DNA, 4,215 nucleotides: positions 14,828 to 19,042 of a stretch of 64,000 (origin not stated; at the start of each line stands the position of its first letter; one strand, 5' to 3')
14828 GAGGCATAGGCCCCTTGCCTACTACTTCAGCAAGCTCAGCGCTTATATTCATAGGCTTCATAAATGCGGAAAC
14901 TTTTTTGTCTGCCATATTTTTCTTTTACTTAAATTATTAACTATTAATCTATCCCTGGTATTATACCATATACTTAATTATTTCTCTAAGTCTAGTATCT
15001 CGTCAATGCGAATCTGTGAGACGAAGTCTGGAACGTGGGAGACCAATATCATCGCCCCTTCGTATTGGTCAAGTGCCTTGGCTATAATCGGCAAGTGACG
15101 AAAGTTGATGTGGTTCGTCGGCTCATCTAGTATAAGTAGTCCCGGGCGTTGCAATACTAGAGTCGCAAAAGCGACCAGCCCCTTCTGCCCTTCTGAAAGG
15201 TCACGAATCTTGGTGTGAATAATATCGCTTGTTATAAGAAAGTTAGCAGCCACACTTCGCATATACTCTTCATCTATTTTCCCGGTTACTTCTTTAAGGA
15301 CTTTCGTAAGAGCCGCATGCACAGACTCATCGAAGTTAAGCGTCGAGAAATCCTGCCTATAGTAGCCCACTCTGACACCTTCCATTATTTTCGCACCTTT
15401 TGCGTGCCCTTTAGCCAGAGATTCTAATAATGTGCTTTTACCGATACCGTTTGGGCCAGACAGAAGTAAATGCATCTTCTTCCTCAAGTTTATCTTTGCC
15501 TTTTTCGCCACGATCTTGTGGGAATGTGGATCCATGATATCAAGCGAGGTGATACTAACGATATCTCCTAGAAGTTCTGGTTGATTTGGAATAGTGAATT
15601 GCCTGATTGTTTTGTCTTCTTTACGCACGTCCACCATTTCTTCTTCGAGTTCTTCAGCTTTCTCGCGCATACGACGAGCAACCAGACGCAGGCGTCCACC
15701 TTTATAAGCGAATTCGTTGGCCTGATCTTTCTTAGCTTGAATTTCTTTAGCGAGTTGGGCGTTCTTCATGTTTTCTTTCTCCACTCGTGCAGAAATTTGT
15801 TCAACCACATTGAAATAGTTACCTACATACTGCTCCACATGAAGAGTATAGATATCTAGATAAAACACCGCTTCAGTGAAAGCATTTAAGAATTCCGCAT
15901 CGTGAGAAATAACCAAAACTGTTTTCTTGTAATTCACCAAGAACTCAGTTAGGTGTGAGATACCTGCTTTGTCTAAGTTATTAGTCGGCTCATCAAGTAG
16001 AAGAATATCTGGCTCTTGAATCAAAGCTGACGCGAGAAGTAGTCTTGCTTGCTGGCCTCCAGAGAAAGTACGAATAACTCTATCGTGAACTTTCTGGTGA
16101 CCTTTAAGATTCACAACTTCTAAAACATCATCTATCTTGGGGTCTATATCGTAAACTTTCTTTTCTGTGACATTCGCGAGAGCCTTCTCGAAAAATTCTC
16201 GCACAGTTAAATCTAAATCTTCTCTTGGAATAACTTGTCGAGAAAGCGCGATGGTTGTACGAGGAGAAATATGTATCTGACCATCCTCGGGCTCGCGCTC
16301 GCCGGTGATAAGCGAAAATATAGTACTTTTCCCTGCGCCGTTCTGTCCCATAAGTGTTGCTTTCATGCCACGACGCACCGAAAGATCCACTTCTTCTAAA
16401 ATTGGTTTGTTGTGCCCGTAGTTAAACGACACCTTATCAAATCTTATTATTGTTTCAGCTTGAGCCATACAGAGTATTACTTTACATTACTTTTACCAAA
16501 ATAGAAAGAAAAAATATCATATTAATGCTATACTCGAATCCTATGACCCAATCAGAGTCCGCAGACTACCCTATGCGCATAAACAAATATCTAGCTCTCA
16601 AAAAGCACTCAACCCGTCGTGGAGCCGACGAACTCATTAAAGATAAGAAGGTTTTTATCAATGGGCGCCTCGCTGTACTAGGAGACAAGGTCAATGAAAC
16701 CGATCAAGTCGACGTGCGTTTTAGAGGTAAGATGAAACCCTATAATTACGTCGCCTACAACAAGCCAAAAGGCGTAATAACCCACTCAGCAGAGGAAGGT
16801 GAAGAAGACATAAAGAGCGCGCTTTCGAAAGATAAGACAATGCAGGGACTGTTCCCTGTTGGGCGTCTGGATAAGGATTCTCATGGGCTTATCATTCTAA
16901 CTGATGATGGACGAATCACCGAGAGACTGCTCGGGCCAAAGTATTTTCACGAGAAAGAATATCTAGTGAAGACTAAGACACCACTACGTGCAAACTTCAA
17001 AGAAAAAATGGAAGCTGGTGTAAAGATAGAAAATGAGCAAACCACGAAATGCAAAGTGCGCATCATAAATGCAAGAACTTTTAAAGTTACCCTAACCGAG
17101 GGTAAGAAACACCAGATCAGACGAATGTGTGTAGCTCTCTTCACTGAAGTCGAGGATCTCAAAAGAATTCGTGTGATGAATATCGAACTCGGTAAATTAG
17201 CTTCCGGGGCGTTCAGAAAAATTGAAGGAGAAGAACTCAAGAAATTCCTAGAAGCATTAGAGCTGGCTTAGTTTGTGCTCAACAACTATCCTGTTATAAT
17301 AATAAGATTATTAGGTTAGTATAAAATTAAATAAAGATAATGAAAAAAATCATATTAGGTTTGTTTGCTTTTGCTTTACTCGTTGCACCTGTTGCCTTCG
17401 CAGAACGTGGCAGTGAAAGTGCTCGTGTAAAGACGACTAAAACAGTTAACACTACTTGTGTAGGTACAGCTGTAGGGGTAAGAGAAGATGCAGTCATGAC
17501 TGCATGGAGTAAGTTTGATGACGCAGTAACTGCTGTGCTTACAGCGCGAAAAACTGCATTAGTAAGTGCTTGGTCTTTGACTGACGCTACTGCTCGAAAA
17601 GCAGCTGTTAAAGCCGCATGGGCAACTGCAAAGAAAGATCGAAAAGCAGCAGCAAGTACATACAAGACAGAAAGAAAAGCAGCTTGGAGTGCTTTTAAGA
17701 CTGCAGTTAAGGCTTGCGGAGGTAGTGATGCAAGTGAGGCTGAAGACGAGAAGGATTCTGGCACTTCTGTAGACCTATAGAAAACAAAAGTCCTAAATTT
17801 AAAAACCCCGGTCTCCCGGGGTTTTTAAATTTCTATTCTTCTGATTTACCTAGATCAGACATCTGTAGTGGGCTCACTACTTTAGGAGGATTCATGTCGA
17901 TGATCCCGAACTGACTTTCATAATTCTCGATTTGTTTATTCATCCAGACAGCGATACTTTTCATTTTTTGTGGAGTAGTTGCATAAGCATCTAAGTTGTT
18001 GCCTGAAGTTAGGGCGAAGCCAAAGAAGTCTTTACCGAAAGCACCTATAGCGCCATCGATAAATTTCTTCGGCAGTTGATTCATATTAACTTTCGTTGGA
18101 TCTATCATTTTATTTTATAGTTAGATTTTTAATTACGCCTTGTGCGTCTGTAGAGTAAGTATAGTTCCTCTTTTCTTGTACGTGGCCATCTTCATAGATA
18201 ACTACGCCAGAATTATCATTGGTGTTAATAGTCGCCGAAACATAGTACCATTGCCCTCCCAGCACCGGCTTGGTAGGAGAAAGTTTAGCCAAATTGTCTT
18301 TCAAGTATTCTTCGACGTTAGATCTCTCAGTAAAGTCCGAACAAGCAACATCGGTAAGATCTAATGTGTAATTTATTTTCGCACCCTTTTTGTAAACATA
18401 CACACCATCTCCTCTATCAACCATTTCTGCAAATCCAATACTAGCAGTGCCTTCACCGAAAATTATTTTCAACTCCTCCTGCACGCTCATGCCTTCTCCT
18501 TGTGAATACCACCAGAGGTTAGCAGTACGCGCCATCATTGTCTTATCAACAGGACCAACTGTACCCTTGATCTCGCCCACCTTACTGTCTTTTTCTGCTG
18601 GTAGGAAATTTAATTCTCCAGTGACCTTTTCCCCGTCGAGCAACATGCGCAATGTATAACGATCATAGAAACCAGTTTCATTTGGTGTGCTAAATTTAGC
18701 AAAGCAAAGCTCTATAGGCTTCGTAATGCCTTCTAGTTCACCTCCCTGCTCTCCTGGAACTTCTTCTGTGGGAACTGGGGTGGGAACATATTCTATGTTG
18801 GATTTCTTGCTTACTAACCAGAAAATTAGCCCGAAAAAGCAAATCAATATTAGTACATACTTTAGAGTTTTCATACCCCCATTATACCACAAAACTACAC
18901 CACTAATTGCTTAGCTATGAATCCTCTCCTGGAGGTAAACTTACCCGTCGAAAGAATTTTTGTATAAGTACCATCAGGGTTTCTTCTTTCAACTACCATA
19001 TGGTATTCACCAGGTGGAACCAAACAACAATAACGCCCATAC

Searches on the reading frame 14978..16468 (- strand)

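Call 32: search_protein_families(library=pfam, proteins=[window:14978-16468:-], max_evalue=0.001)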
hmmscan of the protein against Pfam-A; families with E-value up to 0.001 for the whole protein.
window:14978-16468:- (496 aa): 20 families
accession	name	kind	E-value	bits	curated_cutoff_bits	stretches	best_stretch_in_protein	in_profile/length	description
PF00005.33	ABC_tran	-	8.3e-44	150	25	2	24-163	1-137/137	ABC transporter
PF13304.12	AAA_21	-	6.1e-19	69.6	27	2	409-478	223-298/304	AAA domain, putative AbiEii toxin, Type IV TA system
PF02463.25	SMC_N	-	7.3e-13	48.9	40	0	134-198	136-206/220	RecF/RecN/SMC N terminal domain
PF13555.12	AAA_29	-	6.5e-08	32.6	27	0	325-350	16-41/61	P-loop containing region of AAA domain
PF13401.12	AAA_22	-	3.7e-07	30.9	27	0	330-449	4-92/130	AAA domain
PF03193.22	RsgA_GTPase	-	6.9e-07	29.7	30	0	324-355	100-131/174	RsgA GTPase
PF13476.12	AAA_23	-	4e-06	28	27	0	322-351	11-39/201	AAA domain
PF13191.12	AAA_16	-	8.5e-06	26.8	32.6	0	332-372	25-68/167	AAA ATPase domain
PF20720.3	nSTAND3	-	1.8e-05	24.9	27.2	1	322-357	8-43/155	Novel STAND NTPase 3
PF05729.18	NACHT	-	0.00012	22.4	26.7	0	335-410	4-83/167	NACHT domain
PF13175.12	AAA_15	-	0.00032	20.9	32.1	0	322-352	15-44/374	AAA ATPase domain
PF01926.29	MMR_HSR1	-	0.00036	21.1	21.9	0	38-81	3-42/113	50S ribosome-binding GTPase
PF12775.13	AAA_7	-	0.00037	20.5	25.8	0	327-365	29-67/181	P-loop containing dynein motor region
PF06414.18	Zeta_toxin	-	0.00056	19.8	22.3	0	39-69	21-51/199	Zeta toxin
PF00004.35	AAA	-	0.00057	20.8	21.2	0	334-354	1-21/131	ATPase family associated with various cellular activities (AAA)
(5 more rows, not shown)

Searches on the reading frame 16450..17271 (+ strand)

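Call 32: search_protein_families(library=pfam, proteins=[window:16450-17271:+], max_evalue=0.001)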
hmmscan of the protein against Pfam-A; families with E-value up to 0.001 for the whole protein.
window:16450-17271:+ (273 aa): 2 families
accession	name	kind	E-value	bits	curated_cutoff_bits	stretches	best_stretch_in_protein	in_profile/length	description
PF00849.27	PseudoU_synth_2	-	9.5e-23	81.5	26.8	1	99-227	1-150/152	RNA pseudouridylate synthase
PF01479.30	S4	-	4.8e-08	33.1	22.8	1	42-87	1-48/48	S4 domain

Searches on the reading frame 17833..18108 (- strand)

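Call 32: search_protein_families(library=pfam, proteins=[window:17833-18108:-], max_evalue=0.001)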
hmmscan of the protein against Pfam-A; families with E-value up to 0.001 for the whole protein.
window:17833-18108:- (91 aa): 1 family
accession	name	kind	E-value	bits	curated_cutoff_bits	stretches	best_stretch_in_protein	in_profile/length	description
PF11950.13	DUF3467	-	0.00093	19.6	25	0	44-71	64-91/92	Protein of unknown function (DUF3467)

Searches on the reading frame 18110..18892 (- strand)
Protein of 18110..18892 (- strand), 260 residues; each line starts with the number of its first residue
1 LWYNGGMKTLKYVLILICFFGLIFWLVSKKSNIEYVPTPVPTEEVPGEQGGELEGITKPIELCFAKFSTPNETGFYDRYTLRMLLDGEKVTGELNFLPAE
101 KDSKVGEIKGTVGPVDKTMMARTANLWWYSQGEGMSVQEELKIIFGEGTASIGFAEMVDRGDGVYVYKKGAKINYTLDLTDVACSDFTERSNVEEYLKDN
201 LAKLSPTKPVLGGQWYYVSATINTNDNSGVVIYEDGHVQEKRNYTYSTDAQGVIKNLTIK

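Call 32: search_protein_families(library=pfam, proteins=[window:18110-18892:-], max_evalue=0.001)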
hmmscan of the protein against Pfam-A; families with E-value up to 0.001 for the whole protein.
window:18110-18892:- (260 aa): 0 families

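Call 69: find_homologous_proteins(query=window:18110-18892:-, max_evalue=0.001)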
Query window:18110-18892:- (260 aa): 271 proteins with E <= 0.001 among 744 candidates; the best 120 are listed.
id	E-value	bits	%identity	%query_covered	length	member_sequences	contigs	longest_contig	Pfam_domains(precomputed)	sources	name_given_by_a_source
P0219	1.5e-158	544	93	98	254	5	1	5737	-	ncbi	-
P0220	3.2e-129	448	76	98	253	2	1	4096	-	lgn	-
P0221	2.4e-104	366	67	98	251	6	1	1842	-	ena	-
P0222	3.2e-103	363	66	98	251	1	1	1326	-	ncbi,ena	ncbi:MAG: hypothetical protein AAB815_00225 [Patescibacteria group bacterium]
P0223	6.2e-92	326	60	97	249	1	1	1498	-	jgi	jgi:hypothetical protein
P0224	1.1e-91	325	67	78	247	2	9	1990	-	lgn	-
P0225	1.5e-91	324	61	93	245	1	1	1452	-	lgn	-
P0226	5.6e-91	323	66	78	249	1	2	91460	-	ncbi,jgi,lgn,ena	ncbi:MAG: hypothetical protein WC609_02605 [Candidatus Paceibacterota bacterium]|jgi:hypothetical pr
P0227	1.2e-90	321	59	97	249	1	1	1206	-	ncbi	-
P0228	1.4e-89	318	66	85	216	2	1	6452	-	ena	-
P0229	4.3e-89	316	61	93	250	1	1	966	-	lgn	-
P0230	8.6e-89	315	58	91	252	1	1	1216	-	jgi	jgi:hypothetical protein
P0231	1.0e-88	315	67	78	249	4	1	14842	-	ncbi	-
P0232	1.0e-88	315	57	97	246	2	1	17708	-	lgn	-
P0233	4.2e-88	313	57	97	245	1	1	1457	-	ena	-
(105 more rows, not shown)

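Call 70: find_encoding_contigs(protein=P0219, flank=10000, max_places=5)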
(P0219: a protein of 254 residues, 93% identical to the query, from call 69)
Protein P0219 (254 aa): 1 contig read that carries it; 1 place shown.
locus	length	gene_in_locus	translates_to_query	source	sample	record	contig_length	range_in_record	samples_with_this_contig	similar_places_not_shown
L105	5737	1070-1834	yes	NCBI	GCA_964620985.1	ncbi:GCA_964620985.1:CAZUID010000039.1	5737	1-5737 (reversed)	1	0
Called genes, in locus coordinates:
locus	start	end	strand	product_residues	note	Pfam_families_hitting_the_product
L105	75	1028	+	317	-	PF00438:S-AdoMet_synt_N, PF02772:S-AdoMet_synt_M, PF02773:S-AdoMet_synt_C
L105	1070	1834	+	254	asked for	-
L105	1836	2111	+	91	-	-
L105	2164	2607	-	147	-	-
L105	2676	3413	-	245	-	PF01479:S4, PF00849:PseudoU_synth_2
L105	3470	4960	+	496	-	PF03193:RsgA_GTPase (faint), PF00005:ABC_tran, PF02463:SMC_N (faint), PF13191:AAA_16 (faint), PF13555:AAA_29 (faint), PF20720:nSTAND3 (faint), PF00005:ABC_tran, PF13304:AAA_21 (weak), +2 more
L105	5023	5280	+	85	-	PF26291:SWIB_eIF2D (weak), PF02201:SWIB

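Call 71: find_encoding_contigs(protein=P0226, flank=8000, max_places=2)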
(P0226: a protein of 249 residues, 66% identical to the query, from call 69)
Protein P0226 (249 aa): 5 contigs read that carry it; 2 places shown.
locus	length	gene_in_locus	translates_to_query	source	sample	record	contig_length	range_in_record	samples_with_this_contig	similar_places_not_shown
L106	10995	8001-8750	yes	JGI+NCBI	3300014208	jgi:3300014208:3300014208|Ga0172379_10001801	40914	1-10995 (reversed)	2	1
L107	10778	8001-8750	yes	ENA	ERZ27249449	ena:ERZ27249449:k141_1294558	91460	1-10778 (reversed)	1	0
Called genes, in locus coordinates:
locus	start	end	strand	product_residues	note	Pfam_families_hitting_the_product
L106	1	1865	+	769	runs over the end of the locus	PF04851:ResIII (faint), PF09848:SLFN-g3_helicase, PF00717:Peptidase_S24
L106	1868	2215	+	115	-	-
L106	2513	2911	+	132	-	-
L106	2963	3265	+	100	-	-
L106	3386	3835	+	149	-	PF00293:NUDIX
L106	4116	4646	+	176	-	-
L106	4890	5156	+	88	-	PF13412:HTH_24 (faint), PF01022:HTH_5 (weak)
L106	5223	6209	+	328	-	PF01636:APH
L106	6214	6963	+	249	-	PF12705:PDDEXK_1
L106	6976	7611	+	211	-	PF07853:DUF1648, PF13630:SdpI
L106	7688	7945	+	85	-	PF02201:SWIB, PF26291:SWIB_eIF2D (weak)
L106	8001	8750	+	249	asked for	-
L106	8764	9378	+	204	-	PF13581:HATPase_c_2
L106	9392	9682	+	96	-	-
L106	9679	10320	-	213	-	PF00300:His_Phos_1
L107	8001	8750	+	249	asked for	-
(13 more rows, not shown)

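Call 75: find_encoding_contigs(protein=P0220, flank=10000, max_places=3)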
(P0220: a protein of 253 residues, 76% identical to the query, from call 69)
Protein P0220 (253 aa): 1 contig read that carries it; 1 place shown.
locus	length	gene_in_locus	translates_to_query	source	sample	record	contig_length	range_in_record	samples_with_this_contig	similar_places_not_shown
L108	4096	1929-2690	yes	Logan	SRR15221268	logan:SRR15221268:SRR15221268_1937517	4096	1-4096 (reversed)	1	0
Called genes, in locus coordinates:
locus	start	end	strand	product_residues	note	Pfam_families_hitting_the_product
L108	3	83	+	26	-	?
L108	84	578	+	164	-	-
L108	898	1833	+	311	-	PF00438:S-AdoMet_synt_N, PF02772:S-AdoMet_synt_M, PF02773:S-AdoMet_synt_C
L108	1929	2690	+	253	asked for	-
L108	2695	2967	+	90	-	-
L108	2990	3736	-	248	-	PF01479:S4, PF00849:PseudoU_synth_2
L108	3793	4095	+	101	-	?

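Call 76: find_encoding_contigs(protein=P0232, flank=10000, max_places=2)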
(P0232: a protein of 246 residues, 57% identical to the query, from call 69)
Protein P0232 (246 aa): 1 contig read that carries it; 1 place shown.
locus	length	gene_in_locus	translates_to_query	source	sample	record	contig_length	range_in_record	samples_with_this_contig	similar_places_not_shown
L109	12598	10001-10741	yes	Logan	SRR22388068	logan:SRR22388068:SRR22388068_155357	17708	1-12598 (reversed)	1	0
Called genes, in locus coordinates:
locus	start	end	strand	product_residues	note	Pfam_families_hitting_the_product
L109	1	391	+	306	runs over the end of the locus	PF01471:PG_binding_1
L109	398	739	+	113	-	PF03013:Pyr_excise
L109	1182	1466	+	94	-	-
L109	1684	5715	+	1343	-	PF10544:T5orf172 (weak), PF04851:ResIII, PF07669:Eco57I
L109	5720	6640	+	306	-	-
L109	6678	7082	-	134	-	-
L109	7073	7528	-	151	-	-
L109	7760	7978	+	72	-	-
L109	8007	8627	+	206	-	PF09997:DUF2238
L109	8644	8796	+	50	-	-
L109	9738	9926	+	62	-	PF18930:DUF5679 (weak)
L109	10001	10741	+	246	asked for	-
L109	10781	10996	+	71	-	-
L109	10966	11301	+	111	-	PF13581:HATPase_c_2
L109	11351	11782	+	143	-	PF07681:DoxX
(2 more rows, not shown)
